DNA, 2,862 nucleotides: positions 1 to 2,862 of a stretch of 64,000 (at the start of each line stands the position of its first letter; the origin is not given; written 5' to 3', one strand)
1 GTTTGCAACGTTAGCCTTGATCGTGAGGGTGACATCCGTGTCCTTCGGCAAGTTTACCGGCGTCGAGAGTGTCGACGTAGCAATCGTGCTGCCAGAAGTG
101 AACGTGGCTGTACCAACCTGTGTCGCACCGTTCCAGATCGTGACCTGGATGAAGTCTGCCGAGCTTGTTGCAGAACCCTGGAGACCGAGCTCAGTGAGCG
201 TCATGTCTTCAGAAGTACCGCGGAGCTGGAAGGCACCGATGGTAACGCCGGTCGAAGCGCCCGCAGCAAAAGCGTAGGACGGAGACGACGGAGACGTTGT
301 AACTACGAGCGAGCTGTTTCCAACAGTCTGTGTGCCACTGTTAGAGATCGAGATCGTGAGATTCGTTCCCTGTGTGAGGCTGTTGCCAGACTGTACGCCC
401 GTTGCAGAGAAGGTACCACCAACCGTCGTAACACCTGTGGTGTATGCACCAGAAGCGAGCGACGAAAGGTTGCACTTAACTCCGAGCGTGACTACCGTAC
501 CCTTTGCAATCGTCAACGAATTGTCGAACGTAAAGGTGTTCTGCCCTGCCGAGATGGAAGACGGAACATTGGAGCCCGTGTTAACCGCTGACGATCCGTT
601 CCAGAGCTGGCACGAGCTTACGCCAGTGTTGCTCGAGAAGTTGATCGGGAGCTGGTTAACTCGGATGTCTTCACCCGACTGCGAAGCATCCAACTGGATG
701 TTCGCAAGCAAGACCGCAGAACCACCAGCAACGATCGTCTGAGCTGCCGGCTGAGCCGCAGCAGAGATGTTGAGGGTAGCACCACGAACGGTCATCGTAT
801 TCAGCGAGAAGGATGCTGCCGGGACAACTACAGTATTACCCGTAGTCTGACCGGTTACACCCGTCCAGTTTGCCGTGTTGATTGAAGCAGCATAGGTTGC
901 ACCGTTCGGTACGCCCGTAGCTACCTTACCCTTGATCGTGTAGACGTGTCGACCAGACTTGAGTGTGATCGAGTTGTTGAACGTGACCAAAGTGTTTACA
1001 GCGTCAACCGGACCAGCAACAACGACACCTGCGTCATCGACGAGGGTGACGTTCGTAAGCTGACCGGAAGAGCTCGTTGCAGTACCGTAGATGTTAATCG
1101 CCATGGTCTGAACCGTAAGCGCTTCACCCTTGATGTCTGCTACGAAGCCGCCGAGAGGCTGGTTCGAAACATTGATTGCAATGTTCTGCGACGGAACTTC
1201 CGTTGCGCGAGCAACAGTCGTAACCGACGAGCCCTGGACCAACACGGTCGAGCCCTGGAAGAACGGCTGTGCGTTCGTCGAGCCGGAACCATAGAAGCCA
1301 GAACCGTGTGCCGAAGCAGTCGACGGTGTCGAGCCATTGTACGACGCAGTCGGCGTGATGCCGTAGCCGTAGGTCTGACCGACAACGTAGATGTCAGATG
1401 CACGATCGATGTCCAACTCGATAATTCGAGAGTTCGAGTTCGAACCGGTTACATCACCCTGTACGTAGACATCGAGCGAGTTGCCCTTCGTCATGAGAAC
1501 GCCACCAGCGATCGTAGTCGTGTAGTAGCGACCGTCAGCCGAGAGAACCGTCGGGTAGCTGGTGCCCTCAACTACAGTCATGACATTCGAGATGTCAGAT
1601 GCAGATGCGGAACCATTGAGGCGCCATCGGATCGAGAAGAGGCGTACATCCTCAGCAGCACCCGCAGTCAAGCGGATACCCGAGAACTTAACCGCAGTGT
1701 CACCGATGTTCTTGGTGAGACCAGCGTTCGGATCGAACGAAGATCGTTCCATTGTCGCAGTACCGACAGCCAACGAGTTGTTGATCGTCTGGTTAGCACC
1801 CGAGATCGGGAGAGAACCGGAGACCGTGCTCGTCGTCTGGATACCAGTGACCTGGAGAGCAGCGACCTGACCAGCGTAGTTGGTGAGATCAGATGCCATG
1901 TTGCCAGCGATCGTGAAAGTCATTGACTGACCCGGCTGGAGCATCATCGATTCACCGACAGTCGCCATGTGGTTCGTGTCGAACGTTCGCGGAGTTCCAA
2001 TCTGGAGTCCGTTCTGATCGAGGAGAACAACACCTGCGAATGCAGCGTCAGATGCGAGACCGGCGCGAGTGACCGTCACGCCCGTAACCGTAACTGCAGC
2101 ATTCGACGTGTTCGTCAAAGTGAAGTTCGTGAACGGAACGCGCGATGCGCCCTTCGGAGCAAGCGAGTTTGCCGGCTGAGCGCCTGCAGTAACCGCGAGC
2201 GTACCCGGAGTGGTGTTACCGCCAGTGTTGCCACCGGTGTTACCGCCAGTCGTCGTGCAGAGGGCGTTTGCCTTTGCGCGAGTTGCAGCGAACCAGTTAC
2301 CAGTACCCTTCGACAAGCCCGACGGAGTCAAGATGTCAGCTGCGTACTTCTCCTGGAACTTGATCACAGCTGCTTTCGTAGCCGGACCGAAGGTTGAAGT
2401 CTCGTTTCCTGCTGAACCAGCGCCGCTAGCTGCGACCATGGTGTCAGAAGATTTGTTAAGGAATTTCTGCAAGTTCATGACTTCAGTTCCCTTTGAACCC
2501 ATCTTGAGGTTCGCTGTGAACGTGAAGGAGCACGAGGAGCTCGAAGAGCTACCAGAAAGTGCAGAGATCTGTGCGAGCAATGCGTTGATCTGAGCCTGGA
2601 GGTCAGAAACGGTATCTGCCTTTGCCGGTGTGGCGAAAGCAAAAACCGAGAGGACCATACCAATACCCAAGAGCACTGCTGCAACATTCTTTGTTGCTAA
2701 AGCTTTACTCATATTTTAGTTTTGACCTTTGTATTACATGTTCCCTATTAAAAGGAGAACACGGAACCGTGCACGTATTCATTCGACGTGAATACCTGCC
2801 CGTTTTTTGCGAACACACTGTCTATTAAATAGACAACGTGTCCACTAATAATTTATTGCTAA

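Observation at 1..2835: Giant surface-protein gene missed by the ORF track, with a 17-bp perfect palindrome in its long upstream region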

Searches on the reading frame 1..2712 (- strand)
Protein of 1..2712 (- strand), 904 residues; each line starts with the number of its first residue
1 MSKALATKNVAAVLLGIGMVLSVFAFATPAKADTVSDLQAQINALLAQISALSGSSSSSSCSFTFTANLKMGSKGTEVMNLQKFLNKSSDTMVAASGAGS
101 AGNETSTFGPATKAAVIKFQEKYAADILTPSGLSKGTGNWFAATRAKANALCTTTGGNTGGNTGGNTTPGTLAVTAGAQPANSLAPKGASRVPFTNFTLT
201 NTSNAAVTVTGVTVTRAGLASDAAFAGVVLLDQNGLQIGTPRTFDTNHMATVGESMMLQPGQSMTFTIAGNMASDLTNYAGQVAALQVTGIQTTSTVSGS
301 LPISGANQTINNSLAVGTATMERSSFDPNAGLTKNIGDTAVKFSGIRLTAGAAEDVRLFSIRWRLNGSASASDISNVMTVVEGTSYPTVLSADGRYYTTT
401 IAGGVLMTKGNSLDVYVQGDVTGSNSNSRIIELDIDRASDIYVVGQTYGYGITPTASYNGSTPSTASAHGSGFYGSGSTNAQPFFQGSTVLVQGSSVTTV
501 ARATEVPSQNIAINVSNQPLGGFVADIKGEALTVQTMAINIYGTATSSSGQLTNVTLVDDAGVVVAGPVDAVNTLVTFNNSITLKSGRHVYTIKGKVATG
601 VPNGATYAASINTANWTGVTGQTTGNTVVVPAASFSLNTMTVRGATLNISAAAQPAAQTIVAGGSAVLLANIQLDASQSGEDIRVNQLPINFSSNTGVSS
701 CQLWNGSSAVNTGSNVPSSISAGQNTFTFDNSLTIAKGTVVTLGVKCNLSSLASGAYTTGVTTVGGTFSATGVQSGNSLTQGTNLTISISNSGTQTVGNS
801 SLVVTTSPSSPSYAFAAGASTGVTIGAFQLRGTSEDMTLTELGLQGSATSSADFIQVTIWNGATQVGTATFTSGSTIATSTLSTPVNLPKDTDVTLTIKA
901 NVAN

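Call 4: search_protein_families(library=pfam, proteins=[window:1-2712:-], max_evalue=0.1)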
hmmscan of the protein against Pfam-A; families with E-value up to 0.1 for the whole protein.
window:1-2712:- (904 aa): 2 families
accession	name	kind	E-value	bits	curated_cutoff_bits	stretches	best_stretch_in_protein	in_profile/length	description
PF01471.23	PG_binding_1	-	3.7e-05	24.3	23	1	75-123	2-41/57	Putative peptidoglycan binding domain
PF18978.5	DUF5714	-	0.08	12.9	26.2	0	13-57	80-124/173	Family of unknown function (DUF5714)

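Call 8: find_homologous_proteins(query=window:1-2712:-)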
Query window:1-2712:- (904 aa): 1148 proteins with E <= 0.001 among 8000 candidates; the best 120 are listed.
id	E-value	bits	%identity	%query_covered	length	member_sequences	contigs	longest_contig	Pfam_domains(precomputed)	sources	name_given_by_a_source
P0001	0.0e+0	1470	78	100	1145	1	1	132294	-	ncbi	-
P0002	0.0e+0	1444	77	100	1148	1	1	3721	PF01471.24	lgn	-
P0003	0.0e+0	1397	75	100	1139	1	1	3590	-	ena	-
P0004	0.0e+0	1393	75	100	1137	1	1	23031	PF01471.24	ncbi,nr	ncbi:MAG: peptidoglycan-binding protein [Candidatus Pacebacteria bacterium]|nr:peptidoglycan-binding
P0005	0.0e+0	1392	76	100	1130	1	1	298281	-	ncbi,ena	-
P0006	0.0e+0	1373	75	100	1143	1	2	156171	-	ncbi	-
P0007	0.0e+0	1370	74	100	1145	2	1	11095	-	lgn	-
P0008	0.0e+0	1357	73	100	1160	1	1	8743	-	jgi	jgi:hypothetical protein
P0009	0.0e+0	1335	100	73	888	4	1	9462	-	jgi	jgi:hypothetical protein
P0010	0.0e+0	1314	72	100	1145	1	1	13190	PF01471.24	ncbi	-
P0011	0.0e+0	1290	71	100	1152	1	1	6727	-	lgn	-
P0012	0.0e+0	1226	68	100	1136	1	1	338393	-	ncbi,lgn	-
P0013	0.0e+0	1179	66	100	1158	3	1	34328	-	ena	-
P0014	0.0e+0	1156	65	100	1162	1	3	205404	-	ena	-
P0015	0.0e+0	1137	64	100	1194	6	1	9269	-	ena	-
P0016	0.0e+0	1054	61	100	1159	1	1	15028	PF01471.24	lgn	-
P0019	1.4e-294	998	57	100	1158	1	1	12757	PF01471.24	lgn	-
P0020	1.2e-288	978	57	100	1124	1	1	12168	PF01471.24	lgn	-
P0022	4.3e-283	960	55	100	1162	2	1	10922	PF01471.24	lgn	-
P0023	5.3e-283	959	56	100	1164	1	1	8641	PF01471.24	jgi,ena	-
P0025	2.1e-281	954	55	100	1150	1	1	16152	PF01471.24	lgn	-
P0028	3.2e-279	947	54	100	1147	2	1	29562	PF01471.24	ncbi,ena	-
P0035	1.5e-266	905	53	100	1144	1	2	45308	PF01471.24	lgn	-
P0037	3.2e-265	901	54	100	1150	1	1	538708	PF01471.24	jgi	-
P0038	3.2e-265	901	53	100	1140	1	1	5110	PF01471.24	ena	-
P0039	1.1e-264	899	53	100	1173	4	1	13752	PF01471.24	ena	-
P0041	4.1e-263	894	54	100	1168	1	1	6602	PF01471.24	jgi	jgi:hypothetical protein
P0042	7.5e-263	893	54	100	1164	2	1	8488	PF01471.24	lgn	-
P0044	2.2e-261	888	53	100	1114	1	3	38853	PF01471.24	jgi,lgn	jgi:hypothetical protein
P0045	3.3e-260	884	52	100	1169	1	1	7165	PF01471.24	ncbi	-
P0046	1.8e-259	882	53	100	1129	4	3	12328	PF01471.24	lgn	-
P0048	1.8e-257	875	53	100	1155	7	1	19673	PF01471.24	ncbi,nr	ncbi:hypothetical protein A3A37_02595 [Candidatus Kaiserbacteria bacterium RIFCSPLOWO2_01_FULL_52_36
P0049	2.1e-257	875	53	100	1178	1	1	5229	PF01471.24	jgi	jgi:hypothetical protein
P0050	3.9e-257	874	52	100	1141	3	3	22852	PF01471.24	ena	-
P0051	4.9e-257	873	52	100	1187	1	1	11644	PF01471.24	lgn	-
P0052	1.0e-256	872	53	100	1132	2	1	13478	PF01471.24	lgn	-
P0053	1.3e-256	872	53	100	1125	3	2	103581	PF01471.24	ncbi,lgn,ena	-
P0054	2.0e-256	871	53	100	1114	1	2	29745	PF01471.24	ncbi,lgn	-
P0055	2.8e-255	868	53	100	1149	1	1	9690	PF01471.24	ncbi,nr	ncbi:MAG TPA: peptidoglycan-binding domain-containing protein [Candidatus Paceibacterota bacterium]|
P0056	4.1e-254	864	52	99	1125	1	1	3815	PF01471.24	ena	-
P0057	5.9e-254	863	52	100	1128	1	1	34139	PF01471.24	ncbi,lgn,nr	ncbi:MAG: peptidoglycan-binding protein [Candidatus Pacebacteria bacterium]|nr:peptidoglycan-binding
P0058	4.2e-253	860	52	100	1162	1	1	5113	PF01471.24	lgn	-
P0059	5.5e-253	860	52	99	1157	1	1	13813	PF01471.24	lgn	-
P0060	1.0e-252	859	51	100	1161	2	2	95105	PF01471.24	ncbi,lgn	-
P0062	7.5e-252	856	52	100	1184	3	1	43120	PF01471.24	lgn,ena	-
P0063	1.1e-251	856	53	97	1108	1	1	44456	PF01471.24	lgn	-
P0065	2.5e-251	855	53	100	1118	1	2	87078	PF01471.24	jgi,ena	-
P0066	3.4e-251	854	52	100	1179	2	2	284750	PF01471.24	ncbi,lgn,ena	-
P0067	8.4e-251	853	53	97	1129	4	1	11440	PF01471.24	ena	-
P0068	1.2e-250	852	51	100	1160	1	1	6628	PF01471.24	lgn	-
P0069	1.5e-250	852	51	98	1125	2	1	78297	PF01471.24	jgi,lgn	-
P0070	3.9e-249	847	51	99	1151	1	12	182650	PF01471.24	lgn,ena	-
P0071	1.2e-248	846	51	100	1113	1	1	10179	PF01471.24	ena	-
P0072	4.6e-248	844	51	100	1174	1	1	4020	PF01471.24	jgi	jgi:hypothetical protein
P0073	5.1e-248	844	51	100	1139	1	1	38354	PF01471.24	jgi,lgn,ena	-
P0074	6.1e-248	843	51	100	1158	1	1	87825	PF01471.24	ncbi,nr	ncbi:MAG: peptidoglycan-binding domain-containing protein [bacterium]|nr:peptidoglycan-binding domai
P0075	1.1e-247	843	52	100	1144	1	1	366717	PF01471.24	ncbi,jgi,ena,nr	ncbi:MAG TPA: peptidoglycan-binding domain-containing protein [Candidatus Paceibacterota bacterium]|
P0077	2.7e-247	841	51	100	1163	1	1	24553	PF01471.24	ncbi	-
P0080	3.5e-246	838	51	100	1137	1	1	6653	PF01471.24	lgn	-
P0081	1.3e-245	836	52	100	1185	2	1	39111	PF01471.24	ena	-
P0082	1.5e-245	835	51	100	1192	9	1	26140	PF01471.24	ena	-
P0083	4.1e-245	834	51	100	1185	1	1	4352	PF01471.24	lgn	-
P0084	1.6e-244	832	52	100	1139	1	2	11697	PF01471.24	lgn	-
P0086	3.0e-244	831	51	100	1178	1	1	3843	PF01471.24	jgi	jgi:hypothetical protein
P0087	9.5e-243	826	51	100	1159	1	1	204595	PF01471.24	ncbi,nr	ncbi:MAG: peptidoglycan-binding domain-containing protein [bacterium]|nr:peptidoglycan-binding domai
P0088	1.2e-242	826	52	100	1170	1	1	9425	PF01471.24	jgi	jgi:hypothetical protein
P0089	1.3e-242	826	51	97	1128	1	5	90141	PF01471.24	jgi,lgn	jgi:hypothetical protein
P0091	3.2e-242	825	51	100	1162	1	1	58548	PF01471.24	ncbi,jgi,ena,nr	ncbi:MAG TPA: peptidoglycan-binding domain-containing protein [Candidatus Paceibacterota bacterium]|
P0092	3.2e-242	824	50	100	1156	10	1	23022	PF01471.24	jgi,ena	-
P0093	1.9e-241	822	49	100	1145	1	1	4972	PF01471.24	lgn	-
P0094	2.3e-241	822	50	100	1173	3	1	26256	PF01471.24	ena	-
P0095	2.3e-241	822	50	100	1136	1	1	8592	PF01471.24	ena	-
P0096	2.3e-240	818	51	100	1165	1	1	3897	PF01471.24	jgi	-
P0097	3.4e-240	818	50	100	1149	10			PF01471.24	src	-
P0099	2.3e-239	815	52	100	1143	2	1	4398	PF01471.24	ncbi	-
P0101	4.9e-239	814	51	100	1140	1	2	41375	PF01471.24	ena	-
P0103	5.3e-239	814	49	100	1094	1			PF01471.24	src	-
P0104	3.7e-238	811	52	99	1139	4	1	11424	PF01471.24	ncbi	-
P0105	3.9e-238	811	50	100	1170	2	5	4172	PF01471.24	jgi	jgi:hypothetical protein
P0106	5.7e-238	810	52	97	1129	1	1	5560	PF01471.24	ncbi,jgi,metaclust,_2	metaclust:\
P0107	6.1e-238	810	51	97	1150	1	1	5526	PF01471.24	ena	-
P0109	3.6e-237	808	51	100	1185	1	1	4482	PF01471.24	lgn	-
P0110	1.4e-236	806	51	100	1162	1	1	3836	PF01471.24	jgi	-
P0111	1.9e-236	805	50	100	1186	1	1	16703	PF01471.24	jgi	jgi:hypothetical protein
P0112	4.2e-236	804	49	100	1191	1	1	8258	PF01471.24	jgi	-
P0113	4.5e-236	804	50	97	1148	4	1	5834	PF01471.24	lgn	-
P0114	6.1e-236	804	50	100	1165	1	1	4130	PF01471.24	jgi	-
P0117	1.2e-235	803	50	100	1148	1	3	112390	PF01471.24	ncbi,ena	-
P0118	2.1e-235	802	52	98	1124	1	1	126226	PF01471.24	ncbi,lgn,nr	ncbi:MAG: peptidoglycan-binding protein [Candidatus Zambryskibacteria bacterium]|nr:peptidoglycan-bi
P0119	3.7e-235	801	51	99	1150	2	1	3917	PF01471.24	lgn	-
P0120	6.8e-235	800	51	100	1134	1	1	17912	PF01471.24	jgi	-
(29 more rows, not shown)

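Call 10: find_encoding_contigs(protein=P0009, flank=10000, max_places=4)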
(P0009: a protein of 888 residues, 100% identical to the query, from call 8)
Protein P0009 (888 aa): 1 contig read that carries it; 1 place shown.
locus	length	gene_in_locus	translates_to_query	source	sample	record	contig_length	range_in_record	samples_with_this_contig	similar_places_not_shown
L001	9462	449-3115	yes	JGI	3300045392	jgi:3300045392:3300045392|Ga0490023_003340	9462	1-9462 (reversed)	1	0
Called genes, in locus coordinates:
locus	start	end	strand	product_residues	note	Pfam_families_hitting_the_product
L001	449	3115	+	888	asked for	-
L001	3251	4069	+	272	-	PF13424:TPR_12 (faint), PF14559:TPR_19 (faint), PF13431:TPR_17 (faint)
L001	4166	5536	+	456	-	PF00512:HisKA, PF02518:HATPase_c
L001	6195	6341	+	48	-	-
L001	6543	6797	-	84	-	-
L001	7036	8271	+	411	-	PF19077:Big_13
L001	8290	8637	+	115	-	-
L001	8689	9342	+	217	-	PF01551:Peptidase_M23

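Call 11: find_encoding_contigs(protein=P0001, flank=6000, max_places=3)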
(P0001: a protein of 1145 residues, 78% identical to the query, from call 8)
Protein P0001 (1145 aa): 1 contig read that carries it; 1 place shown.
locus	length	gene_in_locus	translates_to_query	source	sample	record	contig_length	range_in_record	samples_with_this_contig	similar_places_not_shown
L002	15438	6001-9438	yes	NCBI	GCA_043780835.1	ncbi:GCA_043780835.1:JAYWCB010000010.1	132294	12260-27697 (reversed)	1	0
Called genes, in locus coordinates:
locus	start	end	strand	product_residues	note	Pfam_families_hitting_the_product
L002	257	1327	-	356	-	PF00154:RecA_N, PF06745:ATPase (weak), PF08423:Rad51, PF27531:MT3502_N (weak), PF01637:ATPase_2 (weak), PF21096:RecA_C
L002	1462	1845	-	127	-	PF09136:Glucodextran_B (weak)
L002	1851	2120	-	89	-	PF01541:GIY-YIG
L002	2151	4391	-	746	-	PF13491:FtsK_4TM (weak), PF17854:FtsK_alpha, PF01580:FtsK_SpoIIIE, PF09397:FtsK_gamma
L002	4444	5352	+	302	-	-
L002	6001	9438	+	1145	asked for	-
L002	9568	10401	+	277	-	PF13424:TPR_12 (faint), PF13432:TPR_16 (faint), PF23914:TPR_CcmH_CycH (faint), PF07719:TPR_2 (faint), PF13181:TPR_8 (faint), PF13428:TPR_14 (faint), PF13431:TPR_17 (faint), PF14559:TPR_19 (faint)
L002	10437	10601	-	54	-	-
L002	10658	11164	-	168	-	PF20803:PaaX_M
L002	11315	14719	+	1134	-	PF02450:LCAT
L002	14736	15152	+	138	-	-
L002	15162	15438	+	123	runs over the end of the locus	-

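Call 14: find_related_loci(query=A1, collection=genome_contigs, flank=6000)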
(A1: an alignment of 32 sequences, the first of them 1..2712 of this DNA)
Query A1 (904 aa) in genome_contigs; peptide patterns used: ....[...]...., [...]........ (x = any residue, [..] = any of these).
599 stretches matched a pattern (row limit reached: there are more); 540 encode a relative of the query (tblastn E <= 1e-3); the best 80 are kept; 80 distinct loci.
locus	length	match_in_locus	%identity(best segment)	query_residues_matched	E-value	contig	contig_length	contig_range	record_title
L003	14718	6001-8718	78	1-904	0e+0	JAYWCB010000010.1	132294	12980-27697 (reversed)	MAG: Candidatus Paceibacterota bacterium isolate GL94_DN_metabat_15 GL94_DN_metabat_15_9, whole genome shotgun sequence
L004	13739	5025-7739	75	1-904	0e+0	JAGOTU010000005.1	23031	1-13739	MAG: Candidatus Paceibacterota bacterium isolate Gw_Eff_bin_443 Gw_Eff_4448_length_23031_cov_5.800559, whole genome shot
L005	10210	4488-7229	75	1-904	0e+0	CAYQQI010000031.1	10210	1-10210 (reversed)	MAG TPA_asm: uncultured Candidatus Saccharibacteria bacterium isolate binchicken_co264_107 genome assembly, contig: NODE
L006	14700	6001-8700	76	1-904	0e+0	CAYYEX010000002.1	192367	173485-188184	MAG TPA_asm: uncultured Candidatus Saccharibacteria bacterium isolate ERP113451_co1_280 genome assembly, contig: NODE_21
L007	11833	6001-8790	55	1-903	0e+0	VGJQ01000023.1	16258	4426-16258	MAG: Candidatus Kaiserbacteria bacterium isolate M_DeepCast_65m_m1_095 M_DeepCast_65m_m1_095_Ga0194120_10006629, whole g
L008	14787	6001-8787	53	1-903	0e+0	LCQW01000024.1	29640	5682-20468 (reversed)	MAG: Candidatus Kaiserbacteria bacterium GW2011_GWA2_52_12 UY67_C0024, whole genome shotgun sequence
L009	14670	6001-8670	51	1-904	0e+0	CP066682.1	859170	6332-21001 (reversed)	MAG: Candidatus Kaiserbacteria bacterium isolate NC_groundwater_79_Ag_B-0.1um_58_26 chromosome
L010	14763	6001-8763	53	1-904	0e+0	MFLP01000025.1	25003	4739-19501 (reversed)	MAG: Candidatus Kaiserbacteria bacterium RIFCSPHIGHO2_12_FULL_53_13 rifcsphigho2_12_scaffold_3677, whole genome shotgun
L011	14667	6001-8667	53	1-903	0e+0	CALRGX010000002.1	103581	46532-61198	MAG: Parcubacteria group bacterium isolate TrH-25oct19-144 genome assembly, contig: TrH-25oct19-C191, whole genome shotg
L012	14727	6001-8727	51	1-903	0e+0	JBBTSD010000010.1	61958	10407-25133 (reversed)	MAG: Patescibacteria group bacterium isolate H51-bin007_1 H51_bin007_1_000000000010, whole genome shotgun sequence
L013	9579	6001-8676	52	1-903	0e+0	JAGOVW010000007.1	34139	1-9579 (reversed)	MAG: Candidatus Paceibacterota bacterium isolate Gw_Eff_bin_92 Gw_Eff_2310_length_34139_cov_6.815330, whole genome shotg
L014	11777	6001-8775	51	1-904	0e+0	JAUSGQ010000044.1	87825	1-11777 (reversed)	MAG: bacterium isolate E14_metabat.bin.131 E14_k141_1288870, whole genome shotgun sequence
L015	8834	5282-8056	51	1-904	0e+0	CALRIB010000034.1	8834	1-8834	MAG: Candidatus Nomurabacteria bacterium isolate MaH-09apr19-211 genome assembly, contig: MaH-09apr19-C19892, whole geno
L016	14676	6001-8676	50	7-903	0e+0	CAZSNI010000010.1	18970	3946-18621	MAG TPA_asm: uncultured Candidatus Saccharibacteria bacterium isolate SRP286056_co1_435 genome assembly, contig: NODE_34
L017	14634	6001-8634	50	14-903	0e+0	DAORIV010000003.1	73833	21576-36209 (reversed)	MAG TPA_asm: Parcubacteria group bacterium isolate AMR_MDS_5568 NODE_50_length_73833_cov_13.705170, whole genome shotgun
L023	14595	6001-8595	52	16-902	0e+0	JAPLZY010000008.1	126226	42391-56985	MAG: Candidatus Zambryskiibacteriota bacterium isolate LacPavin_0818_WC40_MAG_41_17 LacPavin_0818_WC40_scaffold_211348,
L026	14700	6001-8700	49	1-904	0e+0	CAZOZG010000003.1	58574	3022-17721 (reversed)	MAG TPA_asm: uncultured Candidatus Saccharibacteria bacterium isolate SRP273308_co1_18 genome assembly, contig: NODE_539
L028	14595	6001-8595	50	30-903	0e+0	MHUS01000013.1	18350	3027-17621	MAG: Candidatus Yonathbacteria bacterium RIFCSPHIGHO2_01_FULL_51_10 rifcsphigho2_01_scaffold_16747, whole genome shotgun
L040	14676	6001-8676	47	1-904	0e+0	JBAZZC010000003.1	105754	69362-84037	MAG: Candidatus Paceibacterota bacterium isolate SO_2017_GW1_97 NODE_1284_length_105754_cov_1.596145_OW334_2017, whole g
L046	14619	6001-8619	50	14-903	0e+0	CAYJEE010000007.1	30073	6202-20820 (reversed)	MAG TPA_asm: uncultured Candidatus Saccharibacteria bacterium isolate ERP123247_co1_78 genome assembly, contig: NODE_893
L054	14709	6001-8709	46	14-904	0e+0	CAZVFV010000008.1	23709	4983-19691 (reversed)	MAG TPA_asm: uncultured Candidatus Saccharibacteria bacterium isolate SRP128246_co1_407 genome assembly, contig: NODE_40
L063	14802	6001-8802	46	1-904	0e+0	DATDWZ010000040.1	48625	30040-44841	MAG TPA_asm: Candidatus Paceibacterota bacterium isolate SMAG_U8125 k141_753483, whole genome shotgun sequence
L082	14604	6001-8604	44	37-904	0e+0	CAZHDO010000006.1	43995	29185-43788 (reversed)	MAG TPA_asm: uncultured Candidatus Saccharibacteria bacterium isolate SRP284006_co1_584 genome assembly, contig: NODE_11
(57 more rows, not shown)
